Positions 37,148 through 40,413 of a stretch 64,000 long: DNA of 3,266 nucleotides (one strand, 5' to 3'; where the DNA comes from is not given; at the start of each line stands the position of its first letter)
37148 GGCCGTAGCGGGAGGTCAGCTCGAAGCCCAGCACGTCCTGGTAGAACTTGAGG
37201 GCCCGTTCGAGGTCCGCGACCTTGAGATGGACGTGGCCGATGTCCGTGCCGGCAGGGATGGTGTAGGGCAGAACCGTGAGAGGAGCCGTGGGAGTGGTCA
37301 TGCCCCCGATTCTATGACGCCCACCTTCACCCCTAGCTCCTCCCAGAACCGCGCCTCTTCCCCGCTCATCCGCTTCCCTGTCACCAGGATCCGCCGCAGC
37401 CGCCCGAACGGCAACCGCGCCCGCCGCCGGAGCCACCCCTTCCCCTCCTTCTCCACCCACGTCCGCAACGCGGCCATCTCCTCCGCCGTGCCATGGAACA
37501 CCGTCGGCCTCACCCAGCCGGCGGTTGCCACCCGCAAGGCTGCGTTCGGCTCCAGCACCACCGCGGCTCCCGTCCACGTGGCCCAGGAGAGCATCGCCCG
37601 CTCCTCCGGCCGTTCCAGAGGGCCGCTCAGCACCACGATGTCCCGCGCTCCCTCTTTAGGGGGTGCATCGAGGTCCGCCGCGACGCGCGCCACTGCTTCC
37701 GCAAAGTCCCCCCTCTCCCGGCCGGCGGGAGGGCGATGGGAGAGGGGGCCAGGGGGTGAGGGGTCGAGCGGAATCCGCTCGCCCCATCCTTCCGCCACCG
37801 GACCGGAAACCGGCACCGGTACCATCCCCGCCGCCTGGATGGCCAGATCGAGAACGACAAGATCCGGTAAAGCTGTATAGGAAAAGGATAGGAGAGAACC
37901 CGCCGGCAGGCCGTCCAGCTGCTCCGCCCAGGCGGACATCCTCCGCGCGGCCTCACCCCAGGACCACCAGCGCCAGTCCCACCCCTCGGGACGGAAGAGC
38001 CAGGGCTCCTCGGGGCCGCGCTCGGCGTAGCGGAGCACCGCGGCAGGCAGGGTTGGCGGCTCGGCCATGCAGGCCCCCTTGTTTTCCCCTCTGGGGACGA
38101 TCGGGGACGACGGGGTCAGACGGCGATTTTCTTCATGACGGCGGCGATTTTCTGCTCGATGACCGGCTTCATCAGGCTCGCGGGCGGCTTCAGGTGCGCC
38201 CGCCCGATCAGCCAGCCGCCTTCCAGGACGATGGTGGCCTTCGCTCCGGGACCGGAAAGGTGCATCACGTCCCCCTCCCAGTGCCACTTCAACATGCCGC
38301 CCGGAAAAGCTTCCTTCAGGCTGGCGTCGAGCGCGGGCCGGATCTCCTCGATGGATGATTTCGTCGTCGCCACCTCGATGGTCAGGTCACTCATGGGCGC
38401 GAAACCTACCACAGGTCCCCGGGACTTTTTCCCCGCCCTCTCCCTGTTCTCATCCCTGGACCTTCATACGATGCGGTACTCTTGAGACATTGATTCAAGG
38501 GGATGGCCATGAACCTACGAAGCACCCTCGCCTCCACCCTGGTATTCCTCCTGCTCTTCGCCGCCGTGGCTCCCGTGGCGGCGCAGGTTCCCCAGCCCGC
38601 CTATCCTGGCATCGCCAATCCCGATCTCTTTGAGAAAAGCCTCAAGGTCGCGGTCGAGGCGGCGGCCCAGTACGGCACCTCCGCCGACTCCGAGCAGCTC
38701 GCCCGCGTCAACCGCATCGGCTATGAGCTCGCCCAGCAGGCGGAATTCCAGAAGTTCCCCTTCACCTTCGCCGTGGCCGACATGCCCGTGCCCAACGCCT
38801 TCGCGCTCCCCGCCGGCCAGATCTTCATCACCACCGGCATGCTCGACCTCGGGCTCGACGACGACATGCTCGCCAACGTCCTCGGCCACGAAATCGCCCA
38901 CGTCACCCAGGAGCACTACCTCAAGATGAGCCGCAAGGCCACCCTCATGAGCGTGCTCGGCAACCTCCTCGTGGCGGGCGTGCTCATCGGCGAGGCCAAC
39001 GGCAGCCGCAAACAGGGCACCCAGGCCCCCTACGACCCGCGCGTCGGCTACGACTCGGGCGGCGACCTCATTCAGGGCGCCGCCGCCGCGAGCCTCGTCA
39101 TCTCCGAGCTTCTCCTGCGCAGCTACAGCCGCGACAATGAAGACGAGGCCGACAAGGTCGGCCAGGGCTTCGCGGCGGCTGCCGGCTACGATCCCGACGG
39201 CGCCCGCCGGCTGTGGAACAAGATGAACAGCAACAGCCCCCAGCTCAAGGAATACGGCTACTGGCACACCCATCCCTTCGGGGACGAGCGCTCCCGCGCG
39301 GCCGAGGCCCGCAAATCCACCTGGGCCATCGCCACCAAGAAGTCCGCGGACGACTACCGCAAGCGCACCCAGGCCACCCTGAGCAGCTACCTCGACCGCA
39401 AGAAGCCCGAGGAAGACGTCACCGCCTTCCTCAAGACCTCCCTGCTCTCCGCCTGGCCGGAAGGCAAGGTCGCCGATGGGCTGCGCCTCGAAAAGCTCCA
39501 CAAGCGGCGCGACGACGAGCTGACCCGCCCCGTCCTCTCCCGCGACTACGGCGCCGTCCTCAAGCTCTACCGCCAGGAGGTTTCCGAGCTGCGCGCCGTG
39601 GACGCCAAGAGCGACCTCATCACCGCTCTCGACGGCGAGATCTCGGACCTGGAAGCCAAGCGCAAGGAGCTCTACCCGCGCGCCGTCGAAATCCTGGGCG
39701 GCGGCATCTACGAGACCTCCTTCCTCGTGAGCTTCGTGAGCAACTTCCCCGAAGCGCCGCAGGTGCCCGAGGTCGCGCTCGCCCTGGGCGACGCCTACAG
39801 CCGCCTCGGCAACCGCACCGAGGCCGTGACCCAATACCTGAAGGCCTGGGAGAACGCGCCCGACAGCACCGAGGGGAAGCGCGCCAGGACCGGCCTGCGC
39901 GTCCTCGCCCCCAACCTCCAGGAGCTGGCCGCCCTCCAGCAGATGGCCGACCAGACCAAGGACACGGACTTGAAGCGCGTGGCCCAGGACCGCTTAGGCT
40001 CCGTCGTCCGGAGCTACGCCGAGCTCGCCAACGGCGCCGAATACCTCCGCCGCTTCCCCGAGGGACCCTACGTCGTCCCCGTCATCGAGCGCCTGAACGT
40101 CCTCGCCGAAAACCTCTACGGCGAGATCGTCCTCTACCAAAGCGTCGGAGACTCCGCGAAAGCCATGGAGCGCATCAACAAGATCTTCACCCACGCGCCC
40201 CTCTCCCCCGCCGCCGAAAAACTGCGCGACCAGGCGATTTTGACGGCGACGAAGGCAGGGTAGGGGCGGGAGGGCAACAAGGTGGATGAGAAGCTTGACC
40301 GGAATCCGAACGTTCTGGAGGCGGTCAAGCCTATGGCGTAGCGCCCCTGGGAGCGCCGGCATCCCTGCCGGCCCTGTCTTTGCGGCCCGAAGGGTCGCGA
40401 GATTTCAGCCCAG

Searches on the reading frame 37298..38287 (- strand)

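Call 44: search_protein_families(library=ncbifam, proteins=[window:37298-38287:-], max_evalue=0.001)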
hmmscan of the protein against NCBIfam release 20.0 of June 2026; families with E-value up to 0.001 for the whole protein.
window:37298-38287:- (329 aa): 0 families

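Call 95: search_protein_families(library=pfam, proteins=[window:37298-38287:-], max_evalue=0.0001)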
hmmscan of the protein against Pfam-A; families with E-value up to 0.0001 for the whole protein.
window:37298-38287:- (329 aa): 1 family
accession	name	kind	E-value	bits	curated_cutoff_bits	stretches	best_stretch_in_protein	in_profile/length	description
PF00501.34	AMP-binding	-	3.8e-08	33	29.9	0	88-161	5-77/384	AMP-binding enzyme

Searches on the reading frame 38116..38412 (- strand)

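Call 44: search_protein_families(library=ncbifam, proteins=[window:38116-38412:-], max_evalue=0.001)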
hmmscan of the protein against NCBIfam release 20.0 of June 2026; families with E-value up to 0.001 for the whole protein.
window:38116-38412:- (98 aa): 0 families

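Call 95: search_protein_families(library=pfam, proteins=[window:38116-38412:-], max_evalue=0.0001)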
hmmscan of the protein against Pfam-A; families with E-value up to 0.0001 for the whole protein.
window:38116-38412:- (98 aa): 1 family
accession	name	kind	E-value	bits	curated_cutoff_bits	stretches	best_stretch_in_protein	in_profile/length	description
PF09650.15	PHA_gran_rgn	-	3.5e-06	27.7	26.6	1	30-95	23-85/87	Putative polyhydroxyalkanoic acid system protein (PHA_gran_rgn)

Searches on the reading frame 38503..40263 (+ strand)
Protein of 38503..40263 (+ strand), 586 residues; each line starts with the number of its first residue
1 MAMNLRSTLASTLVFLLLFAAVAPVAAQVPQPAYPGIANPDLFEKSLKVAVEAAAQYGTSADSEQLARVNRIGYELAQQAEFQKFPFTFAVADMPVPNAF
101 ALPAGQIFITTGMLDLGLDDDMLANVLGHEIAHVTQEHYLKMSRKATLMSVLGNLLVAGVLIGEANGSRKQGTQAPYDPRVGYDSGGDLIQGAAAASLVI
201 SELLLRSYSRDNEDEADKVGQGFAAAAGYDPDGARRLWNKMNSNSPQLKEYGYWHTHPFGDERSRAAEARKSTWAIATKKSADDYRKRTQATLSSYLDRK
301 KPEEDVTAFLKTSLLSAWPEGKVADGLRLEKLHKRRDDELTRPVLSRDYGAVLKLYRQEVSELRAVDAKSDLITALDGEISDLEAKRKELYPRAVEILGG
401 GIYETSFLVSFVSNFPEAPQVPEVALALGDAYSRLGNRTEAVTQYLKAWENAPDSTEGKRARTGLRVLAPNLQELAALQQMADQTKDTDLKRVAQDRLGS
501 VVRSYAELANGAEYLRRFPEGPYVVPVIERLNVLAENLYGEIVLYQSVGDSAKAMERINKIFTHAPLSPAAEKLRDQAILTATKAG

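Call 14: find_encoding_contigs(protein=window:38503-40263:+, flank=10000, max_places=6)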
Protein window:38503-40263:+ (586 aa): no gene with exactly this product is on record in the collection.

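Call 44: search_protein_families(library=ncbifam, proteins=[window:38503-40263:+], max_evalue=0.001)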
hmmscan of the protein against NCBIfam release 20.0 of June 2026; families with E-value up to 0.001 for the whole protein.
window:38503-40263:+ (586 aa): 9 families
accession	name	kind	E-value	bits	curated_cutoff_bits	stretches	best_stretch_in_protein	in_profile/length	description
NF052400.1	M48_BAM_BepA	equivalog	4.3e-23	81.8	570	2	69-150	73-160/483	beta-barrel assembly-enhancing protease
NF002669.0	PRK02391.1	equivalog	6.2e-12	45.3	341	1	62-220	72-222/298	zinc metalloprotease HtpX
NF052399.1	M48_lipo_LoiP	exception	3.7e-08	33.1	365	1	59-146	61-145/247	metalloprotease LoiP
NF002363.0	PRK01345.1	equivalog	2.4e-07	30.2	422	1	62-168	62-169/318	zinc metalloprotease HtpX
NF002839.0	PRK03072.1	equivalog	4.9e-07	29.1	412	1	46-174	53-180/291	zinc metalloprotease HtpX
NF002322.0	PRK01265.1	equivalog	2.8e-06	27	275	1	63-171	79-191/325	zinc metalloprotease HtpX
TIGR02795.1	tol_pal_ybgF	equivalog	2.3e-05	25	90.1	0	390-457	5-74/119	tol-pal system protein YbgF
NF002826.0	PRK03001.1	equivalog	3.5e-05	23.1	369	1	62-163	63-165/285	zinc metalloprotease HtpX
NF047507.1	TPR_BatC_Lepto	exception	0.00062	19.3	175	0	426-476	100-150/214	TPR repeat-containing protein BatC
